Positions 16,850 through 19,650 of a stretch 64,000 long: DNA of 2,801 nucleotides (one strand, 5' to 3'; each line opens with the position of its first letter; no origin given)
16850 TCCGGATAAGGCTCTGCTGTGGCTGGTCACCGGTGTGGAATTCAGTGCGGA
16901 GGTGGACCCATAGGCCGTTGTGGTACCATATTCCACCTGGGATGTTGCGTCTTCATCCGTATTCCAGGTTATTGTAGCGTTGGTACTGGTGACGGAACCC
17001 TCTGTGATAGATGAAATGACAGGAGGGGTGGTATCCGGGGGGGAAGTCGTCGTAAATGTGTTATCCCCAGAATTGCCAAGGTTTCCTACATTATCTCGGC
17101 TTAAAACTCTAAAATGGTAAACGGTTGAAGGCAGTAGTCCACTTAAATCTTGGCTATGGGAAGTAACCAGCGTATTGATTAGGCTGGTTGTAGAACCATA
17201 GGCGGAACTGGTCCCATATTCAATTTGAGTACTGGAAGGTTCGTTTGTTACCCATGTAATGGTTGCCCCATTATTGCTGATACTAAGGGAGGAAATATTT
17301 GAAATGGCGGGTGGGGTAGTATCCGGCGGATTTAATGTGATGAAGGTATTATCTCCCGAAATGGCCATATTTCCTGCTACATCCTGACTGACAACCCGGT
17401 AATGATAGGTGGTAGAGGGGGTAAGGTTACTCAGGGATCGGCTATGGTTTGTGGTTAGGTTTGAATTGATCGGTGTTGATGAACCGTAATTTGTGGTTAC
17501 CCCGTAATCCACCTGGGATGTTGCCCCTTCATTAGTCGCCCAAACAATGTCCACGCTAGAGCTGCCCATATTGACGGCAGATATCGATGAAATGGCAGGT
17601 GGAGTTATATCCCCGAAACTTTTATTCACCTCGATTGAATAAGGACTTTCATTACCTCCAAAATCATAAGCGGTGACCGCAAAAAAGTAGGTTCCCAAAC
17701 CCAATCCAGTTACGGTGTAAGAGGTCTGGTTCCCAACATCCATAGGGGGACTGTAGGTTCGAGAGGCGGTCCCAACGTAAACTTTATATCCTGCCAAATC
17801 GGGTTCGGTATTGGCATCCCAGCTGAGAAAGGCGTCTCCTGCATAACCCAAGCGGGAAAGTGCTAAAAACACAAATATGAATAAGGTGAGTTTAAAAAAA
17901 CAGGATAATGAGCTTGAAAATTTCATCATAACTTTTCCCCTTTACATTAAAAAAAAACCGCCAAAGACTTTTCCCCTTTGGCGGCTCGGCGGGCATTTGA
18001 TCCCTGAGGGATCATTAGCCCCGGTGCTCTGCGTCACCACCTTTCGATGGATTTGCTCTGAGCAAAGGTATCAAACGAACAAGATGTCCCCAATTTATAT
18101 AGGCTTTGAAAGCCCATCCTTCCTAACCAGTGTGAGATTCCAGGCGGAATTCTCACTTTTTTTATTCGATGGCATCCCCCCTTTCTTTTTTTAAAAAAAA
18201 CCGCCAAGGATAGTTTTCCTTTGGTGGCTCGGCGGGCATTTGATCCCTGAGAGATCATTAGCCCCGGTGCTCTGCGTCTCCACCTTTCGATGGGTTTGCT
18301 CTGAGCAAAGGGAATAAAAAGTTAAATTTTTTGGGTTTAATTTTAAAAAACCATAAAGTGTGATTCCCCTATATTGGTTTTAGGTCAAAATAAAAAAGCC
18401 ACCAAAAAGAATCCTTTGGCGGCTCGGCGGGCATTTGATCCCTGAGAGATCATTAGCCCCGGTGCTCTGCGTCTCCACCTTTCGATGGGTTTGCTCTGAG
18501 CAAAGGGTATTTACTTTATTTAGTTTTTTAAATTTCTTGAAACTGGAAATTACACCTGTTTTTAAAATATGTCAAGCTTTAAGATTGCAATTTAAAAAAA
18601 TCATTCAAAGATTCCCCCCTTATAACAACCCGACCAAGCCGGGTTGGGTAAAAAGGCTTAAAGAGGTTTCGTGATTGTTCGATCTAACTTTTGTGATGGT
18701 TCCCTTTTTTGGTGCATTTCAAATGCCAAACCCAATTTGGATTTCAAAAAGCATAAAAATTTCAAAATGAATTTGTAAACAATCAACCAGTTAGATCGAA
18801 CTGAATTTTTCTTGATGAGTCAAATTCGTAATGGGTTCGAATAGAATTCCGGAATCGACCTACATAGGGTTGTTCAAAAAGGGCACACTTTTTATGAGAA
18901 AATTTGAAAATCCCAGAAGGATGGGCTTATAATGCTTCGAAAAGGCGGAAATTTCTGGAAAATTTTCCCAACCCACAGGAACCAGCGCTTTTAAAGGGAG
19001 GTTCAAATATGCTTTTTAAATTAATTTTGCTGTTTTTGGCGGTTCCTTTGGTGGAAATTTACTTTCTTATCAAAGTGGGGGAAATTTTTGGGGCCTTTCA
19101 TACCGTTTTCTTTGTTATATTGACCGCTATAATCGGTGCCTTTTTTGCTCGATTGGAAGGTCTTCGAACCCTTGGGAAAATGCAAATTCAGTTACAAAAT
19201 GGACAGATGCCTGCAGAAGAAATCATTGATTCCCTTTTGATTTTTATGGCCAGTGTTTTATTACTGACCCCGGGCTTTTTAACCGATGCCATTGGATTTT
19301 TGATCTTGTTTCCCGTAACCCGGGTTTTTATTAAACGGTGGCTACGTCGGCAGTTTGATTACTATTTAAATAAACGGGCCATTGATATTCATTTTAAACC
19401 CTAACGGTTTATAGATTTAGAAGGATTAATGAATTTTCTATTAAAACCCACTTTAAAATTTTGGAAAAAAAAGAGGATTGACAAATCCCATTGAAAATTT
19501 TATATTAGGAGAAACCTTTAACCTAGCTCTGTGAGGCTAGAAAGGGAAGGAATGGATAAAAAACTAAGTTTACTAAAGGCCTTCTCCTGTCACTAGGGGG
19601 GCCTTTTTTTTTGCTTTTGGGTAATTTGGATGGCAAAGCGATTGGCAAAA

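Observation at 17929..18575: Three tandem GEMM-I-type riboswitches, each with its own terminator, in the 5' leader of a giant FN3 adhesin gene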

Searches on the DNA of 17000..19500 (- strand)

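Call 20: search_rna_families(source=window, start=17600, end=19000, threshold=evalue, max_evalue=10)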
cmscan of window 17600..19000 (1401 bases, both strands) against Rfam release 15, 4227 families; matches with E-value up to 10: 17.
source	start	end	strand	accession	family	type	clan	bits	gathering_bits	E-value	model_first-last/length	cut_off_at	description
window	17977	18067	-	RF01051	c-di-GMP-I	Cis-reg; riboswitch;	CL00126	52.2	35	5.4e-09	1-87/87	no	c-di-GMP-I riboswitch aptamer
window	18415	18505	-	RF01051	c-di-GMP-I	Cis-reg; riboswitch;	CL00126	51.9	35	6.6e-09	1-87/87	no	c-di-GMP-I riboswitch aptamer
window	18220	18310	-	RF01051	c-di-GMP-I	Cis-reg; riboswitch;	CL00126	51.3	35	8.9e-09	1-87/87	no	c-di-GMP-I riboswitch aptamer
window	18339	18420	-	RF04312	trpB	Cis-reg;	-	21.5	59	3.8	1-107/107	no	trpB ncRNA motif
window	18545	18616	+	RF04205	MIR2606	Gene; miRNA;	-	20.3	139.7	5.5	45-121/165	no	MIR2606 microRNA precursor family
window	17953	17988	-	RF04201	MIR7510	Gene; miRNA;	-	18.6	93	1.9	1-79/79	no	MIR7510 microRNA precursor family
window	18389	18488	-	RF00378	Qrr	Gene; sRNA;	-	18.5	50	2.1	1-108/108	no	Qrr RNA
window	17633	17746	-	RF00321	snoZ247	Gene; snRNA; snoRNA; CD-box;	-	17.6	38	2.1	1-139/139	no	Small nucleolar RNA Z247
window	17887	17934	-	RF00070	SNORD29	Gene; snRNA; snoRNA; CD-box;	CL00051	16.2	48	6.4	1-65/65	no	Small nucleolar RNA SNORD29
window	18385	18429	-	RF00489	ctRNA_p42d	Gene; antisense;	-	15.8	50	5.1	1-46/46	no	ctRNA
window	18325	18361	-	RF01714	Ocean-V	Gene; sRNA;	-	15.5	75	7.4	1-72/72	no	Ocean-V RNA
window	18514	18555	-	RF00522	PreQ1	Cis-reg; riboswitch;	-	15.4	39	4.8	1-45/45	no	PreQ1 (pre queuosine) riboswitch aptamer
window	18312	18441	-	RF01578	RUF1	Gene; sRNA;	-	15.3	70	5.6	1-264/264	no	Plasmodium RNA of unkown function RUF1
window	18031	18172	-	RF01500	Afu_198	Gene; snRNA; snoRNA; CD-box;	-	13.6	40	9.3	1-149/149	no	A. fumigatus snoRNA Afu_198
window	18764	18796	+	RF01281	snoR35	Gene; snRNA; snoRNA; CD-box;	CL00053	13.4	40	8.6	43-75/81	no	Small nucleolar RNA snoR35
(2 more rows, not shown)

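Call 45: build_rna_model(alignment_id=A3)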
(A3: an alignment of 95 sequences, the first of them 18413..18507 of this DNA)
Model R1 built from alignment A3 (95 sequences, 106 columns); structure: RNAalifold consensus.
model positions 93; base pairs 27; branch points 1; effective number of sequences 1.25; information 0.614 bits per position. Calibrated on 0.2 Mb of random sequence (short: E-values are rough).
structure used (alignment columns):
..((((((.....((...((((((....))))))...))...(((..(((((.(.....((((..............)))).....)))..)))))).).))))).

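Call 46: search_with_rna_model(model_id=R1, sources=[window, L085, L086, L087, L088, L089, L090, L091, L092, L093, L094, L095, L096, L097, L098, L099, L100, L101, L102, L103, L104, L105, L106, L107, L108, L109, L110, L111, L112, L113, L114, L115, L116, L117, L118, L119, L120, L121, L122, L123, L124, L125, L126, L127, L128, L129, L130, L131, L132, L133, L134, L135, L136, L137, L138, L139, L140, L141, L142, L143, L144, L145, L146, L147, L148, L149, L150, L151, L152, L153, L154, L155, L156, L157, L158, L159, L160, L161, L162, L163, L164, L165, L166, L167, L168, L169, L170, L171, L172, L173, L174, L175, L176, L177, L178, L179, L180, L181, L182, L183], max_evalue=0.001)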
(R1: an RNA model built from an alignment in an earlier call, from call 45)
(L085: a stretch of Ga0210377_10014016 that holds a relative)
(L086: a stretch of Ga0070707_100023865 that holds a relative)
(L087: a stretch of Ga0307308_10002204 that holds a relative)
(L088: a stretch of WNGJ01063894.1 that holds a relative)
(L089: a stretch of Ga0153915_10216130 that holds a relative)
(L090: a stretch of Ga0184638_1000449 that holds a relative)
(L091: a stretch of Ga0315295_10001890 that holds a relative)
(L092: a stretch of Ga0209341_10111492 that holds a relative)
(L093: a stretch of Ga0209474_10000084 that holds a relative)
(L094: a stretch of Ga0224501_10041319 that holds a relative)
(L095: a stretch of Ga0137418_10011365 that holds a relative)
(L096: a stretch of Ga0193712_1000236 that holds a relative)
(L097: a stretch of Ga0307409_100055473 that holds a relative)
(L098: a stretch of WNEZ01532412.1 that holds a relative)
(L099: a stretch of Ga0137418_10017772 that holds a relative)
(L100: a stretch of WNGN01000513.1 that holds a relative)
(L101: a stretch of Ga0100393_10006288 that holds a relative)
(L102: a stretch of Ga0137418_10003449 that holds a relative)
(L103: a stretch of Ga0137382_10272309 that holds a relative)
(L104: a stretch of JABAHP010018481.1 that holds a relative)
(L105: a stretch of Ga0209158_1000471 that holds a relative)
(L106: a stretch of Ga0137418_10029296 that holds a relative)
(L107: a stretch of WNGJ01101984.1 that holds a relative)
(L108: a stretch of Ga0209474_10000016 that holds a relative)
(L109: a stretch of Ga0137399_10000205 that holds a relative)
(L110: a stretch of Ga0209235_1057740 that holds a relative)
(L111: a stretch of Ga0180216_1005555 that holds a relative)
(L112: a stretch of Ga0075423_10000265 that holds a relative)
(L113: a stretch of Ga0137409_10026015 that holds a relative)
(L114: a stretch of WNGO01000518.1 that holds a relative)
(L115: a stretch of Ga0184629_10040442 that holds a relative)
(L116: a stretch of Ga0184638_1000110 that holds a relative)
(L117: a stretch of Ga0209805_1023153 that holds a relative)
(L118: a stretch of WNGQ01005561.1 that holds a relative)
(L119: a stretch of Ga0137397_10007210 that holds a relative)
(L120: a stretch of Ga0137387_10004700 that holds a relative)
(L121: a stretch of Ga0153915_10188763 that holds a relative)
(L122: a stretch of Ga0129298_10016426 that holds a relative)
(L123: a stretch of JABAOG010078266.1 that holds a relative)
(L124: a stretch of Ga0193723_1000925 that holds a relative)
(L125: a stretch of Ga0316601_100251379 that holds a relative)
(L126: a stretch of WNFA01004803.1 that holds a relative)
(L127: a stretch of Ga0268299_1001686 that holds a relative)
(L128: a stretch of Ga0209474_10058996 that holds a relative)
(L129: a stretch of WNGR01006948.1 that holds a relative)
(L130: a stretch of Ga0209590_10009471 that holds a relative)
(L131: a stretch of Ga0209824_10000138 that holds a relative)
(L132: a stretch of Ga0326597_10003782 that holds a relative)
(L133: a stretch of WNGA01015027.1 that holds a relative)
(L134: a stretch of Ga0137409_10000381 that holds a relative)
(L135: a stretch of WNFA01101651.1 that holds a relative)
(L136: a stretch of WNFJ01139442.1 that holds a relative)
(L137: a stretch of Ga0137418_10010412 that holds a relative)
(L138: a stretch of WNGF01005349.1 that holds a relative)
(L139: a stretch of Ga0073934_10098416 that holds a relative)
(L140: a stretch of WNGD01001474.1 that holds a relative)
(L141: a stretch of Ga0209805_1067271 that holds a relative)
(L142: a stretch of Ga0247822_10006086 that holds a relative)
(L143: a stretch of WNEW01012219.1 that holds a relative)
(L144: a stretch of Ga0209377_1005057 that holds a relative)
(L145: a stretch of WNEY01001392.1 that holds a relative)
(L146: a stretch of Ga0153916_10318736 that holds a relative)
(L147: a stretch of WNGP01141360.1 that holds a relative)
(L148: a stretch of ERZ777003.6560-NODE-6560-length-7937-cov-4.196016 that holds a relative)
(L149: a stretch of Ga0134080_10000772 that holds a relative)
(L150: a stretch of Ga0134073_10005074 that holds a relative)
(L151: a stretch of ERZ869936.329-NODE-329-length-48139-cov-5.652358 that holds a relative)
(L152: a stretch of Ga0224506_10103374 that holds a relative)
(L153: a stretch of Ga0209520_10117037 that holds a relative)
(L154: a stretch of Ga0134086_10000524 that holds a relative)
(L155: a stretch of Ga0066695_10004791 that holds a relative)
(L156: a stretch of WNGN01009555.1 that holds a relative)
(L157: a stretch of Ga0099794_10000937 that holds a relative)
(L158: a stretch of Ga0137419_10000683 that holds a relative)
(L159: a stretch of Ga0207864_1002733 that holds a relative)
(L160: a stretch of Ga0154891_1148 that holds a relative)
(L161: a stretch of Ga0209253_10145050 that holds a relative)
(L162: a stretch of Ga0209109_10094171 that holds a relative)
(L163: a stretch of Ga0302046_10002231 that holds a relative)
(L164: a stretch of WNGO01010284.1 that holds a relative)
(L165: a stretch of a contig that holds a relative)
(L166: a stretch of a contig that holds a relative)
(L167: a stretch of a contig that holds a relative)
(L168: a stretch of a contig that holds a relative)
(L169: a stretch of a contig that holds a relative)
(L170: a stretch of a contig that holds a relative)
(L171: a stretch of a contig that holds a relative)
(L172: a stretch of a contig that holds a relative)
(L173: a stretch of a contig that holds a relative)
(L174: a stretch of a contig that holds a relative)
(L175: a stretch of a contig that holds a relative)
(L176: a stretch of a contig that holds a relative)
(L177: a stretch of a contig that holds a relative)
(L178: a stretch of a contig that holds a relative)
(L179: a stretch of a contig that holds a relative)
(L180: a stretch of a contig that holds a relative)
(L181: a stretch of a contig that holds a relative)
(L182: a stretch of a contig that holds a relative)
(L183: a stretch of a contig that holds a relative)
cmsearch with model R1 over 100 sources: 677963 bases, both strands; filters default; matches with E-value up to 0.001: 124.
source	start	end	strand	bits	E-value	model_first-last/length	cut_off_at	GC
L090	10251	10343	+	109.1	2.5e-25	1-93/93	no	0.7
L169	1195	1287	-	108.3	4.2e-25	1-93/93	no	0.68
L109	8970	9062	+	108.1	4.7e-25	1-93/93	no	0.68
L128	2454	2546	-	107.8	5.6e-25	1-93/93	no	0.66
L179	980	1072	+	107.7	5.8e-25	1-93/93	no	0.68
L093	6895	6987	-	107.3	7.5e-25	1-93/93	no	0.67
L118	2193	2285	-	107.3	7.5e-25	1-93/93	no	0.67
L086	5283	5375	+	107.3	7.6e-25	1-93/93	no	0.67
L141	961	1053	-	107.2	8.2e-25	1-93/93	no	0.66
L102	10454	10545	+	106.9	9.8e-25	1-93/93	no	0.67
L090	10094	10186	+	106.7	1.1e-24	1-93/93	no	0.7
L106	2569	2661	+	106.2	1.5e-24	1-93/93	no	0.71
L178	1013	1105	-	105.8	1.9e-24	1-93/93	no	0.66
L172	1063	1154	-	105.1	2.9e-24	1-93/93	no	0.68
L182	1394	1486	-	105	3e-24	1-93/93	no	0.68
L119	4607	4699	-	104.8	3.5e-24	1-93/93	no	0.71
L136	413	505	+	104.7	3.6e-24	1-93/93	no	0.67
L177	1253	1344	-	104.4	4.3e-24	1-93/93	no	0.66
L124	851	944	+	104.3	4.6e-24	1-93/93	no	0.67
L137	8177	8268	+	103.4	8e-24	1-93/93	no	0.63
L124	1010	1101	+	103.3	8.6e-24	1-93/93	no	0.68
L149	4465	4558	+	103.2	9.1e-24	1-93/93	no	0.69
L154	5773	5866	-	103.2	9.1e-24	1-93/93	no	0.69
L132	1314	1405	-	103.1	9.3e-24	1-93/93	no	0.68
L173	3132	3223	+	102.6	1.3e-23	1-93/93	no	0.68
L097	679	770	-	102.4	1.4e-23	1-93/93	no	0.71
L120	4480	4570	-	102.2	1.6e-23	1-93/93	no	0.71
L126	8074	8168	-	101.9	1.9e-23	1-93/93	no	0.67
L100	7807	7900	+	101.6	2.4e-23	1-93/93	no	0.67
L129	2442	2535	-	101.6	2.4e-23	1-93/93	no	0.67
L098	1514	1605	+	101.6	2.4e-23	1-93/93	no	0.65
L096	5689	5783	+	101.3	2.8e-23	1-93/93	no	0.65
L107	903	997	+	101.3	2.9e-23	1-93/93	no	0.69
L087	3793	3886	+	101.1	3.2e-23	1-93/93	no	0.69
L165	496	588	-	100.9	3.5e-23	1-93/93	no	0.71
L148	2435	2525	+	100.8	3.8e-23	1-93/93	no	0.67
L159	720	810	+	100.8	3.8e-23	1-93/93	no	0.67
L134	3316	3406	-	100.4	4.7e-23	1-93/93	no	0.69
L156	2339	2433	+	100.2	5.4e-23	1-93/93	no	0.71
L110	139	233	+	100.1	5.7e-23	1-93/93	no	0.68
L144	6894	6987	+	99.7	7.4e-23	1-93/93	no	0.69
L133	8629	8720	+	99.4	9e-23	1-93/93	no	0.65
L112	5544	5639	+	99.2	9.8e-23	1-93/93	no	0.7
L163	11001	11097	+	99.2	1e-22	1-93/93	no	0.7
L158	655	748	+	98.8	1.3e-22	1-93/93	no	0.66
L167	1962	2054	-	98.7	1.4e-22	1-93/93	no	0.58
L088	1903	1995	-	98.3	1.7e-22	1-93/93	no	0.72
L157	4001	4093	-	98.3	1.7e-22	1-93/93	no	0.69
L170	147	240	-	98.2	1.8e-22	1-93/93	no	0.65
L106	4006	4096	+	98.1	1.9e-22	1-93/93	no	0.69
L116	2413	2505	+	97.8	2.3e-22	1-93/93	no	0.69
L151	6079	6174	+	97.7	2.5e-22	1-93/93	no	0.69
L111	8835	8929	+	97.6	2.7e-22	1-93/93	no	0.74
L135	1923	2012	-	97.4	2.9e-22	1-93/93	no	0.7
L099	1261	1354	-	97.4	3e-22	1-93/93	no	0.74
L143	1775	1866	+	97.3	3.1e-22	1-93/93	no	0.68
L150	2493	2586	+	96.5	5e-22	1-93/93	no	0.74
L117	1309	1402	-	96.4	5.5e-22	1-93/93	no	0.69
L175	1582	1676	+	96.1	6.3e-22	1-93/93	no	0.69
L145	14829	14919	-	96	6.9e-22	1-93/93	no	0.65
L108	349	440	-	95.8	7.6e-22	1-93/93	no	0.75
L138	10414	10506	+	95.6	8.9e-22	1-93/93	no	0.68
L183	638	730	-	95.5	9.2e-22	1-93/93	no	0.6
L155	11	102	+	95.5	9.4e-22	1-93/93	no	0.71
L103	205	297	+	95.3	1.1e-21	1-93/93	no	0.63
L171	30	120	-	94.4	1.8e-21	1-93/93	no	0.74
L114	2083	2175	-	94.4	1.8e-21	1-93/93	no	0.63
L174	1191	1283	-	93.7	2.7e-21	1-93/93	no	0.73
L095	1718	1809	-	93.6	3e-21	1-93/93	no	0.72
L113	2664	2755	-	93.6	3e-21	1-93/93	no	0.72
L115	22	115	-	93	4.1e-21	1-93/93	no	0.68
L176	1202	1292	-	92.9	4.5e-21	1-93/93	no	0.73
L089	1704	1798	+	91.1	1.3e-20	1-93/93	no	0.59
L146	1089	1183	-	91.1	1.3e-20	1-93/93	no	0.59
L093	3955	4048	-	90.5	1.8e-20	1-93/93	no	0.66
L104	1198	1294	-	90.1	2.4e-20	1-93/93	no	0.6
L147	174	265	+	89.9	2.7e-20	1-93/93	no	0.66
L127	9775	9866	+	89.3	3.8e-20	1-93/93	no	0.47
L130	568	658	-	89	4.5e-20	1-93/93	no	0.73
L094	198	295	+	88.3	7e-20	1-93/93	no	0.65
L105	2562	2653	+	86.9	1.7e-19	1-93/93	no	0.7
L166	310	413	-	86.9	1.7e-19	1-93/93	no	0.59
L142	3861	3956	+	86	2.9e-19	1-93/93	no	0.7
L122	3021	3111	+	85.7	3.4e-19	1-93/93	no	0.6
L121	1157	1247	-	84.7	6.1e-19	1-93/93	no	0.58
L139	1648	1746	-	84.6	6.6e-19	1-93/93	no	0.68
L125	743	852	+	84.4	7.3e-19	1-93/93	no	0.6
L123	348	455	+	83.1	1.6e-18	1-93/93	no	0.57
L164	10001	10094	+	83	1.7e-18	1-93/93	no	0.65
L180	3845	3944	+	80.5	7.5e-18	1-93/93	no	0.68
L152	966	1072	+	79.5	1.4e-17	1-93/93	no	0.57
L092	1434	1603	+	77.9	3.8e-17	1-93/93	no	0.45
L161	474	585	-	77.3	5.2e-17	1-93/93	no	0.54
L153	871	1010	-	77.3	5.4e-17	1-93/93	no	0.49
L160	290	445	-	77.1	6.2e-17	1-93/93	no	0.47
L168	964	1140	-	75.7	1.4e-16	1-93/93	no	0.46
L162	1459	1550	+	74.8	2.3e-16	1-88/93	3'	0.59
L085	5927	6038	+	73.8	4.3e-16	1-93/93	no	0.52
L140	11624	11702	+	72.4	1e-15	1-78/93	3'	0.66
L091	4482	4583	-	72.3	1.1e-15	1-93/93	no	0.63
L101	1449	1562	+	69.3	6.6e-15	1-93/93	no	0.54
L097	844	939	-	68.8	8.9e-15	1-93/93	no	0.64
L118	2006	2101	-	61.7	6.3e-13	1-93/93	no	0.67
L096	5857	5952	+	61.4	7.5e-13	1-93/93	no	0.68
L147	347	442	+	60.5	1.3e-12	1-93/93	no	0.69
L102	10639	10733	+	60.1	1.7e-12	1-93/93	no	0.69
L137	8367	8462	+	59.7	2.2e-12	1-93/93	no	0.67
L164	10184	10278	+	59.4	2.6e-12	1-93/93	no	0.66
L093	6709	6804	-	56.8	1.2e-11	1-93/93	no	0.7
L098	1709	1782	+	55.7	2.3e-11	14-85/93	no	0.73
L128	2278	2352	-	53.9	7.2e-11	14-85/93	no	0.72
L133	8815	8911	+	53.8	7.5e-11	1-93/93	no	0.68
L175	1775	1848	+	53.5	8.8e-11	14-85/93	no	0.73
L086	5461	5555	+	53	1.2e-10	1-93/93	no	0.71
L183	2259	2351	-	51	4e-10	1-93/93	no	0.51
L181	11322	11413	+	46.3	6.7e-09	1-93/93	no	0.47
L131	2351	2443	+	45.7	1e-08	1-93/93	no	0.47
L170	1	70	-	41.5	1.2e-07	1-93/93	no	0.69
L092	1296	1373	+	41.4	1.3e-07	1-93/93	no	0.53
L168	1207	1283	-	38.8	6.4e-07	1-93/93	no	0.48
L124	728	819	+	35.6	4.3e-06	1-93/93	no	0.6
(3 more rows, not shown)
